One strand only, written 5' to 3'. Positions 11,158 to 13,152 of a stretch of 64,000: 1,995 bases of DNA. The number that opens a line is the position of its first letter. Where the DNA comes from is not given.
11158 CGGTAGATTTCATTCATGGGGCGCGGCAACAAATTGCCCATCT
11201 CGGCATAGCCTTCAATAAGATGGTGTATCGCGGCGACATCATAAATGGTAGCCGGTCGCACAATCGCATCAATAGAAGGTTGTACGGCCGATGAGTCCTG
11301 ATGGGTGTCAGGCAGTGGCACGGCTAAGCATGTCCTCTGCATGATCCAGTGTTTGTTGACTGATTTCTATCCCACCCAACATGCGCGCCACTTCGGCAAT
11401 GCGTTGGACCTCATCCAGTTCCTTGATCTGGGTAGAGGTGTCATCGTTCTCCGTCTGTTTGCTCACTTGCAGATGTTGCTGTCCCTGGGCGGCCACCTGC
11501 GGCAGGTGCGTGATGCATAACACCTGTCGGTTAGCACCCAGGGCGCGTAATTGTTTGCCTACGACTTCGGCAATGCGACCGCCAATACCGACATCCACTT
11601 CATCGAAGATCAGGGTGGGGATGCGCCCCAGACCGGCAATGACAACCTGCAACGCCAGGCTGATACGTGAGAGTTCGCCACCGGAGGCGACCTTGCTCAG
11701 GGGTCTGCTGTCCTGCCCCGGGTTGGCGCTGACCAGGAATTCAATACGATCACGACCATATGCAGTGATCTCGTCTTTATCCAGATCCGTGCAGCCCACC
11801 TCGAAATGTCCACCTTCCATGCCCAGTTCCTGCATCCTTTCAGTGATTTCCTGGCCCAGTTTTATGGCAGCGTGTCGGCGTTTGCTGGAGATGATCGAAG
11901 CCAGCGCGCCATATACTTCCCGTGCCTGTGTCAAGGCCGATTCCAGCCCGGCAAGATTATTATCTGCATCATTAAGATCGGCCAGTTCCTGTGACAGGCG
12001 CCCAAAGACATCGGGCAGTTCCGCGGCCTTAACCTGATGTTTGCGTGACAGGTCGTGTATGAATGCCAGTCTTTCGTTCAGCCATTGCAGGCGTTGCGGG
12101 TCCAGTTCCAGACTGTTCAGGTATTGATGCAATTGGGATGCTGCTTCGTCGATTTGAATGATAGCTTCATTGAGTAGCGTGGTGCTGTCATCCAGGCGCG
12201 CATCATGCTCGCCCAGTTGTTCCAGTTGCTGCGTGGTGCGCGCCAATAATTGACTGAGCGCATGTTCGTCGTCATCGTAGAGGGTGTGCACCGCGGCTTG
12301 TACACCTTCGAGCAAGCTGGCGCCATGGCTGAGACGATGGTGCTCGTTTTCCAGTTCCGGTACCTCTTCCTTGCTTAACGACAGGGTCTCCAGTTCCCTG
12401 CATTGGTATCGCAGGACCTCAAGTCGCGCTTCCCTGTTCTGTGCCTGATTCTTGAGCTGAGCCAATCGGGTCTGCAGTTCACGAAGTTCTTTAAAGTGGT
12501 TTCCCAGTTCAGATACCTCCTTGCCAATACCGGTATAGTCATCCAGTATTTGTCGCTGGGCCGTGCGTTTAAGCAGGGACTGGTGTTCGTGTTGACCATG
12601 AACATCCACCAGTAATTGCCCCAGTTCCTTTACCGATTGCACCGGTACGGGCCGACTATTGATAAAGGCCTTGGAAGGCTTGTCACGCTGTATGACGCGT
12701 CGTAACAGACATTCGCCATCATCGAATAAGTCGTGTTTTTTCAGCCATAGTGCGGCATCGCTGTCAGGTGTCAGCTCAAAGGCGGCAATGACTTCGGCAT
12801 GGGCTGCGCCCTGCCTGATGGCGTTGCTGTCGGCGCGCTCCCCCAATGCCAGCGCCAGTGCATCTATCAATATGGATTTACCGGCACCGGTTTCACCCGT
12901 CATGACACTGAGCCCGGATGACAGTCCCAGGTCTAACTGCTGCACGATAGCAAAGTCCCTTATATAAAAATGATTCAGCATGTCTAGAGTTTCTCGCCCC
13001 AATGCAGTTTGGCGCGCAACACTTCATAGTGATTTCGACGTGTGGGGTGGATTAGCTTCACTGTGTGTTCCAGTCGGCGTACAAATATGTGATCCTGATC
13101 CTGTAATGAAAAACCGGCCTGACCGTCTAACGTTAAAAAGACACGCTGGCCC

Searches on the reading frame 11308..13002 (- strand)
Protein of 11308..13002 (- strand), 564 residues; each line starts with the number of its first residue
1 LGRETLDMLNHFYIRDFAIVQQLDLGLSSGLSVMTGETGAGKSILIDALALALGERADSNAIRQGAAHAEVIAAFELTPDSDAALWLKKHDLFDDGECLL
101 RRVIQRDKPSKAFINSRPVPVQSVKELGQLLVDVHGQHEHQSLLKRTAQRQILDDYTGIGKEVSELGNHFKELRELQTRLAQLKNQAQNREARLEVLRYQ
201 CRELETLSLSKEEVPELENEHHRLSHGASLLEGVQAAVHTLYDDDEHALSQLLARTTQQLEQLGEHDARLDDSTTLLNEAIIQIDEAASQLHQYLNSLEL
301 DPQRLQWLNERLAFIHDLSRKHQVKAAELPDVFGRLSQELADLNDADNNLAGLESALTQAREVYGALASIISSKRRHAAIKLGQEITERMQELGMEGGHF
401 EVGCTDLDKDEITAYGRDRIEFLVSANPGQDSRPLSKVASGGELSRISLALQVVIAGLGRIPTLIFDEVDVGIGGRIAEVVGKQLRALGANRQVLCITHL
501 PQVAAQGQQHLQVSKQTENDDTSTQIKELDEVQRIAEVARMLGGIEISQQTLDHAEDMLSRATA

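Call 58: search_protein_families(library=pfam, proteins=[window:11308-13002:-], max_evalue=0.001)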
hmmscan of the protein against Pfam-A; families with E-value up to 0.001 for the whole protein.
window:11308-13002:- (564 aa): 4 families
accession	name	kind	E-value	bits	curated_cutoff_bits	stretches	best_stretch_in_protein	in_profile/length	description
PF02463.25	SMC_N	-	4.4e-18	66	40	1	9-518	2-216/220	RecF/RecN/SMC N terminal domain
PF13476.12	AAA_23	-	5.2e-13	50.5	27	1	14-219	4-191/201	AAA domain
PF13555.12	AAA_29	-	0.00035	20.7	27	1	30-53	23-46/61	P-loop containing region of AAA domain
PF13304.12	AAA_21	-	0.00058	20.5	27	0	32-65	2-38/304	AAA domain, putative AbiEii toxin, Type IV TA system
